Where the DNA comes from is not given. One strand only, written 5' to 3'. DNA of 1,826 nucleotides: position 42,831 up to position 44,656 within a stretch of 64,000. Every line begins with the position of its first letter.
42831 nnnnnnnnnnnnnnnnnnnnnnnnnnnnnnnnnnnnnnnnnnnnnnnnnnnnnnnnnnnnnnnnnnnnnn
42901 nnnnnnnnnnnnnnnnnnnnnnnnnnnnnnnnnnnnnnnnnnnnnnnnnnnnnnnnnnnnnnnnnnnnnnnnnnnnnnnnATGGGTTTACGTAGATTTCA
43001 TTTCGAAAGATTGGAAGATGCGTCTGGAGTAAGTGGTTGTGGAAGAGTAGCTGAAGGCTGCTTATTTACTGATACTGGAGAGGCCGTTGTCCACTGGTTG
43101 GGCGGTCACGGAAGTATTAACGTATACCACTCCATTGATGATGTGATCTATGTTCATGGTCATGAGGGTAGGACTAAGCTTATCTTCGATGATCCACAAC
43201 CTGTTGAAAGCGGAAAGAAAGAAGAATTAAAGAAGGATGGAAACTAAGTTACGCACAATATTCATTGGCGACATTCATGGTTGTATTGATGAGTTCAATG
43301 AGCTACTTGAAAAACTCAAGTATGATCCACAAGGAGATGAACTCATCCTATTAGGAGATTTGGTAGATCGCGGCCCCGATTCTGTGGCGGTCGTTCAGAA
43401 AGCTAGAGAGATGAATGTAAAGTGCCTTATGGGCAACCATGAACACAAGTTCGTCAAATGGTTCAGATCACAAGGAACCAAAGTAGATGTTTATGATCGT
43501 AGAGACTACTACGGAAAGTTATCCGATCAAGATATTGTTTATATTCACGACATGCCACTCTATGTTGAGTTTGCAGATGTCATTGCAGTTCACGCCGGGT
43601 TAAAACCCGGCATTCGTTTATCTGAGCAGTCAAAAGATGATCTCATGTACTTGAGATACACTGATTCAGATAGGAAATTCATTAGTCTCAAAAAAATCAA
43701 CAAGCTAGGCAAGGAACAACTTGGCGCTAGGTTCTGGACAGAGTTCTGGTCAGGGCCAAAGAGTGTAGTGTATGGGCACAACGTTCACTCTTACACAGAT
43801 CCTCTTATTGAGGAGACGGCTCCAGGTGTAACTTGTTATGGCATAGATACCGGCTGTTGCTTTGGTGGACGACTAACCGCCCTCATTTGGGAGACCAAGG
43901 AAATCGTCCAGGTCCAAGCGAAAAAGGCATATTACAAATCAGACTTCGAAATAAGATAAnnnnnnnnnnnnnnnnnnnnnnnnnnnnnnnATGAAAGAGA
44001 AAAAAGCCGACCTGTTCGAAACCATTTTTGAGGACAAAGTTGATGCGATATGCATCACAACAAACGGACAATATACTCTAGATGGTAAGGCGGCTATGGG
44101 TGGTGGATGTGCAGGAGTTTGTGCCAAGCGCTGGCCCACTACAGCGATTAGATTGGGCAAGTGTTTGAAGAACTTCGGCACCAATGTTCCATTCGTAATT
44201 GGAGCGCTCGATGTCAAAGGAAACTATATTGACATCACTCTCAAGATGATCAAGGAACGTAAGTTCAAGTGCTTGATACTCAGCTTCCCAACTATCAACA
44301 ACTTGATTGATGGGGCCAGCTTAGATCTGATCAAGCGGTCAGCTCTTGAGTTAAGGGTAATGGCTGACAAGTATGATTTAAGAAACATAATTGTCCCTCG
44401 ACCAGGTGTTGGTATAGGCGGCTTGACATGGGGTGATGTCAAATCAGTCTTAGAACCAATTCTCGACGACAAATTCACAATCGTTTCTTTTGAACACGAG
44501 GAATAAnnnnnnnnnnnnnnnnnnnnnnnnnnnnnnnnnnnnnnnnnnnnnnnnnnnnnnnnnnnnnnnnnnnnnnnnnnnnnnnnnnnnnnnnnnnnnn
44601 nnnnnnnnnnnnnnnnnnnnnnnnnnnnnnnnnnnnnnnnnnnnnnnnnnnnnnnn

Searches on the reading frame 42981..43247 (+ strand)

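Call 7: search_protein_families(library=pfam, proteins=[window:42981-43247:+], max_evalue=0.01)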
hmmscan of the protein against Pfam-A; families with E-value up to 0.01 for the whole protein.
window:42981-43247:+ (88 aa): 0 families

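Call 44: search_protein_families(library=phrogs, proteins=[window:42981-43247:+], max_evalue=0.01)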
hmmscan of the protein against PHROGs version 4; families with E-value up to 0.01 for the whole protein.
window:42981-43247:+ (88 aa): 1 family
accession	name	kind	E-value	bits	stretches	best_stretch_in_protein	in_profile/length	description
phrog_7499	-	unknown function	1.4e-19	70.7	1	3-73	17-87/91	-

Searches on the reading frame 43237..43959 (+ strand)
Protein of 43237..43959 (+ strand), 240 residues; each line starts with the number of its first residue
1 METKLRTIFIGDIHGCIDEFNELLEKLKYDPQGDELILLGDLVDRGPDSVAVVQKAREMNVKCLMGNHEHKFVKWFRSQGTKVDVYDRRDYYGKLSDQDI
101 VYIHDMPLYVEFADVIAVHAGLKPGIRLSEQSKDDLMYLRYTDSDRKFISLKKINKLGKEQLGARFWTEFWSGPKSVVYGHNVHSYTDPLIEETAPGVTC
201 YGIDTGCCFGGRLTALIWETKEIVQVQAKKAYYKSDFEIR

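Call 6: search_protein_families(library=pfam, proteins=[window:43237-43959:+], max_evalue=0.01)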
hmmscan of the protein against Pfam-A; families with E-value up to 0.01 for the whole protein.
window:43237-43959:+ (240 aa): 2 families
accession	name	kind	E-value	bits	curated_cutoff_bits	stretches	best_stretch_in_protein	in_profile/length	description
PF00149.33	Metallophos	-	1.6e-17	65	21.5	1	6-185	2-159/191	Calcineurin-like phosphoesterase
PF12850.12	Metallophos_2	-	0.00018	22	27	1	6-80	2-72/154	Calcineurin-like phosphoesterase superfamily domain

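Call 8: search_protein_families(library=phrogs, proteins=[window:43237-43959:+], max_evalue=0.001)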
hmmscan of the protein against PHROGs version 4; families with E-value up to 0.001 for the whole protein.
window:43237-43959:+ (240 aa): 7 families
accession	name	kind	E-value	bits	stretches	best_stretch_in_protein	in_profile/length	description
phrog_246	-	other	7.4e-40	138.3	1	7-235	178-399/417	NinI-like serine-threonine phosphatase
phrog_20114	-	other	4.1e-12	47.6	1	9-76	6-77/131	phosphoesterase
phrog_8238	-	DNA, RNA and nucleotide metabolism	3.5e-09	36.3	1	7-84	174-256/737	RNA ligase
phrog_9096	-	unknown function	1.8e-08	35.5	1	4-78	11-86/157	-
phrog_1649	-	other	2.1e-06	27.6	1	5-71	36-107/308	metallo-phosphoesterase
phrog_28031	-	unknown function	6.6e-05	23.2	1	8-74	144-221/406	-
phrog_547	-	other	0.00032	20.9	1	32-104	72-146/245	phosphoesterase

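Call 21: search_protein_families(library=ncbifam, proteins=[window:43237-43959:+], max_evalue=0.01)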
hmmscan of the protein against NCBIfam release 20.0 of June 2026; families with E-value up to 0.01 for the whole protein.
window:43237-43959:+ (240 aa): 8 families
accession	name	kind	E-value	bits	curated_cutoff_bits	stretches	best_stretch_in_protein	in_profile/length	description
NF001204.0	PRK00166.1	equivalog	1e-31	110.3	176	2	7-130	3-131/276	symmetrical bis(5'-nucleosyl)-tetraphosphatase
TIGR04075.1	bacter_Pnkp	equivalog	6.6e-27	94.1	750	1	10-235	185-420/851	polynucleotide kinase-phosphatase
TIGR00668.1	apaH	equivalog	5.1e-25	88.5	222.85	2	7-128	3-129/279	bis(5'-nucleosyl)-tetraphosphatase (symmetrical) ApaH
NF010148.0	PRK13625.1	equivalog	3.1e-19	69.5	340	1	9-238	5-242/245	bis(5'-nucleosyl)-tetraphosphatase PrpE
NF008516.0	PRK11439.1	equivalog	4.6e-18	66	326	1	6-214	17-213/218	protein-serine/threonine phosphatase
NF007425.0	PRK09968.1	equivalog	5.2e-11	42.6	332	1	7-117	16-128/218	protein-serine/threonine phosphatase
NF043030.1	T4SS_Wip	domain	6.4e-05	22.2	300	1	15-89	66-145/330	Dot/Icm T4SS effector Wip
NF006988.0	PRK09453.1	equivalog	0.0015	18.4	117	1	6-47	2-42/183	phosphodiesterase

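Call 42: search_solved_structures(query=window:43237-43959:+, max_evalue=0.001, show_alignments=0)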
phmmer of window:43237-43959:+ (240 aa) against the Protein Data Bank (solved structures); distinct sequences matched with E-value up to 0.001: 9.
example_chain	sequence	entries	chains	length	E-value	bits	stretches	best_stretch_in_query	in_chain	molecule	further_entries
2qjc_A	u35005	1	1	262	1.4e-26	96.9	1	6-225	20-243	Diadenosine tetraphosphatase, putative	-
2dfj_A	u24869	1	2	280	4.7e-19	72.2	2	6-125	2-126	diadenosinetetraphosphatase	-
9olz_A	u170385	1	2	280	4.9e-19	72.2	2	6-125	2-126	Bis(5'-nucleosyl)-tetraphosphatase [symmetrical]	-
9ojd_A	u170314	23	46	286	5.2e-19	72.1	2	6-125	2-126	Bis(5'-nucleosyl)-tetraphosphatase [symmetrical] | Bis(5'-nucleosyl)-tetraphosphatase, symmetrical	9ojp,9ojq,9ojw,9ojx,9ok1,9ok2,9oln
9oly_A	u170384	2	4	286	6.5e-18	68.5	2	6-125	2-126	Bis(5'-nucleosyl)-tetraphosphatase [symmetrical]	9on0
4j6o_A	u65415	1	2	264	7.6e-18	68.3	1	9-237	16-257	Metallophosphoesterase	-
9t9n_A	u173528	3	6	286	6.6e-14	55.4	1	8-128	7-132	Bis(5'-nucleosyl)-tetraphosphatase, symmetrical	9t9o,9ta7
1g5b_A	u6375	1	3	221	3.9e-08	36.5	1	4-80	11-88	SERINE/THREONINE PROTEIN PHOSPHATASE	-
5vjv_A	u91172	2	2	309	6.1e-05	26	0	4-74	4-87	Rhizobiales-like phosphatase 2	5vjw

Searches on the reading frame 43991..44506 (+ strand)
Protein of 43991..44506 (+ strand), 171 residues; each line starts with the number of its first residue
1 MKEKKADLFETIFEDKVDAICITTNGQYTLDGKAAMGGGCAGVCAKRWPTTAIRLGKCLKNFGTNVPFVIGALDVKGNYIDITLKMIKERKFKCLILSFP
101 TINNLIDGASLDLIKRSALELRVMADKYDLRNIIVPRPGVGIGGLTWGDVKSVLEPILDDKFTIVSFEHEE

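Call 6: search_protein_families(library=pfam, proteins=[window:43991-44506:+], max_evalue=0.01)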
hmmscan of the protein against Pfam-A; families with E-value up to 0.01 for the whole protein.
window:43991-44506:+ (171 aa): 0 families

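Call 8: search_protein_families(library=phrogs, proteins=[window:43991-44506:+], max_evalue=0.001)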
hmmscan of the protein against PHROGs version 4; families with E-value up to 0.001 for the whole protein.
window:43991-44506:+ (171 aa): 2 families
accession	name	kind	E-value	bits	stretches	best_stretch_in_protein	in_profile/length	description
phrog_335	-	other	1.8e-18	67.9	1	1-170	56-206/422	phosphatase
phrog_15329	-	unknown function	8.4e-07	30.3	1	124-170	57-102/104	-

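Call 21: search_protein_families(library=ncbifam, proteins=[window:43991-44506:+], max_evalue=0.01)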
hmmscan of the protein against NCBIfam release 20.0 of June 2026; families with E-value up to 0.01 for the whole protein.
window:43991-44506:+ (171 aa): 2 families
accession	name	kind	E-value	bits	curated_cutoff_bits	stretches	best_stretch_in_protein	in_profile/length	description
NF048014.1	antitoxin_DarG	equivalog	5.9e-06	25.8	250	1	93-161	70-138/338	type II toxin-antitoxin system antitoxin DNA ADP-ribosyl glycohydrolase DarG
NF001666.0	PRK00431.2-2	equivalog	0.007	16.3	246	0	87-148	64-124/164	ADP-ribose-binding protein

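Call 38: search_solved_structures(query=window:43991-44506:+, max_evalue=1, show_alignments=2)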
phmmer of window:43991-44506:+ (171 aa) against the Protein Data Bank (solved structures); distinct sequences matched with E-value up to 1: 8.
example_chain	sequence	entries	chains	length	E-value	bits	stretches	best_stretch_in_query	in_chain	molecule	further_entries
4wsl_A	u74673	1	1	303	5.6e-06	29.4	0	76-121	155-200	Pentatricopeptide repeat protein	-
6een_D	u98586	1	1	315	1.7e-05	27.8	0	76-113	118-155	Designer Pentatricopeptide Protein dPPR10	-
5m3i_A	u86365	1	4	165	0.024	17.5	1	96-154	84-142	RNase III inhibitor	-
4pjr_A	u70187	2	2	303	0.026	17.4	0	77-121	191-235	Pentatricopeptide repeat protein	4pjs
5m31_A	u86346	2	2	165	0.044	16.7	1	96-159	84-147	Appr-1-p processing domain protein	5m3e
1xn4_A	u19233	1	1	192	0.57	13.1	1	75-142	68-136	ribonuclease MAR1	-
3pkz_A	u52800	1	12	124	0.69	12.8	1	65-125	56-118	Recombinase Sin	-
5c31_A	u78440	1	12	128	0.73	12.7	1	65-123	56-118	Sin, putative plasmid resolvase dimer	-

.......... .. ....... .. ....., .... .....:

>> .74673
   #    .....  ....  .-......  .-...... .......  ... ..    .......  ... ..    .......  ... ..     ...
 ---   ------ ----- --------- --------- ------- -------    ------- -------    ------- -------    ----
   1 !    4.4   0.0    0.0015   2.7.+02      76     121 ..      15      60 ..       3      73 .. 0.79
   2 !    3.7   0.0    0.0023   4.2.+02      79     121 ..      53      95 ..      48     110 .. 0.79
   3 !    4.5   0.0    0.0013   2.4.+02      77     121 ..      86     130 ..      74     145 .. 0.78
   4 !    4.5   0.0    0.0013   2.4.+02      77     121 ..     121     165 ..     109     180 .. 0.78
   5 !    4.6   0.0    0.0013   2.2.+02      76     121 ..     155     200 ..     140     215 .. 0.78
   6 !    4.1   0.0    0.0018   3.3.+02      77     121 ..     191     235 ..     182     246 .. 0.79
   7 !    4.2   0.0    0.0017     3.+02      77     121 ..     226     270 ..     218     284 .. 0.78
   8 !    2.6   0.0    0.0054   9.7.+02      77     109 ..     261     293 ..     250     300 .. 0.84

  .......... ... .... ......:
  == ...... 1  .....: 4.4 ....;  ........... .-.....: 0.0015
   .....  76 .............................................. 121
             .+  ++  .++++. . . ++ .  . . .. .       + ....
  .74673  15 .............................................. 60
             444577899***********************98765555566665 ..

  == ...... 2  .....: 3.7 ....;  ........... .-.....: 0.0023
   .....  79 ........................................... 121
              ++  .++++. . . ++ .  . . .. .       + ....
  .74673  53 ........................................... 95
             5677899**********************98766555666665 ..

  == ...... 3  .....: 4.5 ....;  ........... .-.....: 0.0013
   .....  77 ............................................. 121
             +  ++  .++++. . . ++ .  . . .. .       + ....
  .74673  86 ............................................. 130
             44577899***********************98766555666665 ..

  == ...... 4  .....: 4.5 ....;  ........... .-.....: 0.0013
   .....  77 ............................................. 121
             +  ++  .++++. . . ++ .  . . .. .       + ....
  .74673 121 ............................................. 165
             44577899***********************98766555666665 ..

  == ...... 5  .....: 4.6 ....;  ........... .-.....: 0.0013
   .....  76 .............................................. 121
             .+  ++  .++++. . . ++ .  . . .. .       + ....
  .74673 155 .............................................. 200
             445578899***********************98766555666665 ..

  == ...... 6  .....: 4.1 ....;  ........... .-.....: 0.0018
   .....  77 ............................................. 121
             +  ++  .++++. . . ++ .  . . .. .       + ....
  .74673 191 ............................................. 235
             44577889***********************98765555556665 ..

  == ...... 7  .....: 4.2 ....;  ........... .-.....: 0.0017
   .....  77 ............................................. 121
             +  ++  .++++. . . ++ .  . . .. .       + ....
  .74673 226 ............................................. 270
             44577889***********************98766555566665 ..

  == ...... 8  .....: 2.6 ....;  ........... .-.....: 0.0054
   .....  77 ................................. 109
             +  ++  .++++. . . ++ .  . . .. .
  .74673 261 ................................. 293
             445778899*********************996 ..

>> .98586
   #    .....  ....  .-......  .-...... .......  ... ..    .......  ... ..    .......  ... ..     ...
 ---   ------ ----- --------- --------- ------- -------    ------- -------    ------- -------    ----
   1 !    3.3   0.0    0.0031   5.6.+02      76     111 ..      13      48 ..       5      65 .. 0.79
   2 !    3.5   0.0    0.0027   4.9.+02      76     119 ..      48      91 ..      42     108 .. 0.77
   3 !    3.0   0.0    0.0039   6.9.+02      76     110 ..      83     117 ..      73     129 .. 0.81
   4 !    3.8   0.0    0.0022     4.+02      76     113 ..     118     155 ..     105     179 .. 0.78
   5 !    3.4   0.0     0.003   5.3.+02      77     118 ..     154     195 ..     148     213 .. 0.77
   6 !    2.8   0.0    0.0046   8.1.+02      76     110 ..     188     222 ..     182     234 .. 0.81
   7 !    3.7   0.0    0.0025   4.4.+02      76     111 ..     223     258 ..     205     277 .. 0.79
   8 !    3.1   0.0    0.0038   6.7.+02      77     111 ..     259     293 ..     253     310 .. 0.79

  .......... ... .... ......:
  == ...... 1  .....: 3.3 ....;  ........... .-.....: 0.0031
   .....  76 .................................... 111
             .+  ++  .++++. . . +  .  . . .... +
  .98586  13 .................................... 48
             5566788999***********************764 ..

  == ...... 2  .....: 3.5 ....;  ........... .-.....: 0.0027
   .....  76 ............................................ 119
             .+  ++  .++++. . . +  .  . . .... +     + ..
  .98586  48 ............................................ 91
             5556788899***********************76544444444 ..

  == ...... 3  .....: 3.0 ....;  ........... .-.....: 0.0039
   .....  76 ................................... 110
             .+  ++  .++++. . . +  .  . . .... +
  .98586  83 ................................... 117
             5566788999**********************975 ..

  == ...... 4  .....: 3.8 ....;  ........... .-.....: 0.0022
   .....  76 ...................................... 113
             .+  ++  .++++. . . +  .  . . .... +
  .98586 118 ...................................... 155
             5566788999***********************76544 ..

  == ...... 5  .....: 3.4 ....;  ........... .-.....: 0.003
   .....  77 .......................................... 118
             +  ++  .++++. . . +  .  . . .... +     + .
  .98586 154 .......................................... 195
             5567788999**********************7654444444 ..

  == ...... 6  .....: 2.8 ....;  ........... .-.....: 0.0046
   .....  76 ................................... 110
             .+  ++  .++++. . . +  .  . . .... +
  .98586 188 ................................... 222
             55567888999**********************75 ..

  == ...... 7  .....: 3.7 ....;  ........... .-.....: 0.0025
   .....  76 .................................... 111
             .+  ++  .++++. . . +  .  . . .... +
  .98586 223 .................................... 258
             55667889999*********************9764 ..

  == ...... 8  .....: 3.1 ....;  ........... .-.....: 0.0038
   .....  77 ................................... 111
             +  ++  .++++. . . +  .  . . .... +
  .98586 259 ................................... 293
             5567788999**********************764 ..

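Call 55: find_homologous_proteins(query=window:43991-44506:+, max_evalue=0.001)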
Query window:43991-44506:+ (171 aa): 424 proteins with E <= 0.001 among 467 candidates; the best 120 are listed.
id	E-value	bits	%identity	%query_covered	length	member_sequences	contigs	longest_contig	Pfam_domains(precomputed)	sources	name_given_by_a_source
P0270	7.3e-110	382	100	100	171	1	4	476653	-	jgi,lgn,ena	jgi:hypothetical protein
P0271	1.5e-94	332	82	100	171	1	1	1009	-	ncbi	-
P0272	1.6e-94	332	83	100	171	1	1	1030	-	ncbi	-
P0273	1.7e-94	332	82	100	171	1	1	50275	-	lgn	-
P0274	1.0e-87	310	77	100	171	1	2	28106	-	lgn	-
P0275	2.3e-87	309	79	100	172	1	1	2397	-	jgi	jgi:hypothetical protein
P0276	4.1e-87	308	79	99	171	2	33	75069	-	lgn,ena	-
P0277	1.0e-86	307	77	100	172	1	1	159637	-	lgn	-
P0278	2.6e-85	302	76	100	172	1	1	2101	-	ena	-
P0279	2.9e-85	302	78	100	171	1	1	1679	-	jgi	jgi:hypothetical protein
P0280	8.0e-85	301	75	100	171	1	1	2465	-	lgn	-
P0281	2.7e-84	299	76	100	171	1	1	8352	-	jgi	jgi:hypothetical protein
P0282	2.9e-84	299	75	100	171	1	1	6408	-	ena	-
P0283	7.5e-84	298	74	100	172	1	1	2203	-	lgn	-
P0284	7.6e-84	298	75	100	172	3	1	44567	-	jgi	jgi:hypothetical protein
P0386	4.6e-76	272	68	100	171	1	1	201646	PF01661.28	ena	-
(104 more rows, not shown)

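Call 66: predict_structure(alignment_id=A3)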
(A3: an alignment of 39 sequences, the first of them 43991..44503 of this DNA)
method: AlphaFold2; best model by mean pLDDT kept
length: 171 residues; sequences in the alignment: 39
mean_pLDDT: 94.8   pTM: 0.91
mean pLDDT of the five models: 94.8, 93.8, 93.4, 93.1, 93.0
residues with pLDDT >= 90: 155; 70-90: 15; 50-70: 1; < 50: 0
segments of 3 or more residues with pLDDT < 50: none
pLDDT, mean of each block of 10 residues (from residue 1): 95 95 95 91 96 97 96 97 95 97 92 98 97 96 91 97 91 64
secondary structure, 60 per line:
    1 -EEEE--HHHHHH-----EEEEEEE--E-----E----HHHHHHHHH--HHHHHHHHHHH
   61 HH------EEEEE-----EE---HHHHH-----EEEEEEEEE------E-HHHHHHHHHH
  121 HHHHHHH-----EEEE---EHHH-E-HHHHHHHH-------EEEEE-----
elements in order: E2-5 H8-13 E19-25 H39-47 H50-62 E69-73 H84-88 E94-102 H111-127 E133-136 H147-154 E162-166

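Call 68: fold_search(model_id=the predicted structure, library=pdb)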
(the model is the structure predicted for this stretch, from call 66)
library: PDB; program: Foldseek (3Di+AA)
matches with E <= 10: 1077; with E <= 0.001: 165
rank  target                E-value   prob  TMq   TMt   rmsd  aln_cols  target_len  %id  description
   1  5m3e                  1.1e-09  1.00  0.71  0.79   3.3       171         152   20  Macrodomain of Thermus aquaticus DarG in complex with ADP-ribose (released 2016-12-21)
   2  5m3i_A                1.1e-08  1.00  0.68  0.76   3.3       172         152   23  Macrodomain of Mycobacterium tuberculosis DarG (released 2016-12-21)
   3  5m31                  3.0e-08  1.00  0.68  0.76   3.4       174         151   20  Macrodomain of Thermus aquaticus DarG (released 2016-12-21)
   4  4j5r_B                3.9e-08  1.00  0.65  0.78   3.3       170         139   19  TARG1 (C6orf130), Terminal ADP-ribose Glycohydrolase 1 bound to ADP-HPD (released 2013-03-27)
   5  2l8r_MODEL_1_A        4.2e-08  1.00  0.64  0.72   3.4       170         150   18  Solution structure of human protein C6orf130 in complex with ADP-ribose (released 2011-02-23)
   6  4j5s_C                6.1e-08  1.00  0.65  0.78   3.4       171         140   19  TARG1 (C6orf130), Terminal ADP-ribose Glycohydrolase 1 ADP-ribose complex (released 2013-03-27)
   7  4j5q                  1.1e-07  1.00  0.65  0.75   3.3       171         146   19  TARG1 (C6orf130), Terminal ADP-ribose Glycohydrolase 1, apo structure (released 2013-03-27)
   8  4j5s_A                1.8e-07  1.00  0.64  0.74   3.5       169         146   20  TARG1 (C6orf130), Terminal ADP-ribose Glycohydrolase 1 ADP-ribose complex (released 2013-03-27)
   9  7omu_AAA              2.1e-07  1.00  0.68  0.33   4.3       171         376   17  Thermosipho africanus DarTG in complex with ADP-ribose (released 2021-06-23)
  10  4j5r_A                2.7e-07  1.00  0.65  0.77   3.5       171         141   19  TARG1 (C6orf130), Terminal ADP-ribose Glycohydrolase 1 bound to ADP-HPD (released 2013-03-27)
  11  4etj                  3.9e-07  1.00  0.59  0.61   5.6       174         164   15  Crystal Structure of E6H variant of de novo designed serine hydrolase OSH55, Northeast Structural Genomics Consortium (N (released 2012-06-13)
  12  6lfs                  6.5e-07  1.00  0.69  0.71   3.4       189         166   17  Poa1p H23A mutant in complex with ADP-ribose (released 2020-12-09)
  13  2eee_MODEL_1_A        7.4e-07  1.00  0.64  0.72   3.1       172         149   17  Solution structure of the A1pp domain from human protein C6orf130 (released 2007-08-21)
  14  6lft                  7.9e-07  1.00  0.68  0.70   3.5       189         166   18  Poa1p S30A mutant in complex with ADP-ribose (released 2020-12-09)
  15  4j4z                  7.9e-07  1.00  0.60  0.63   4.2       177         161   15  Crystal structure of the improved variant of the evolved serine hydrolase, OSH55.4_H1.2, bond with sulfate ion in the ac (released 2013-03-06)
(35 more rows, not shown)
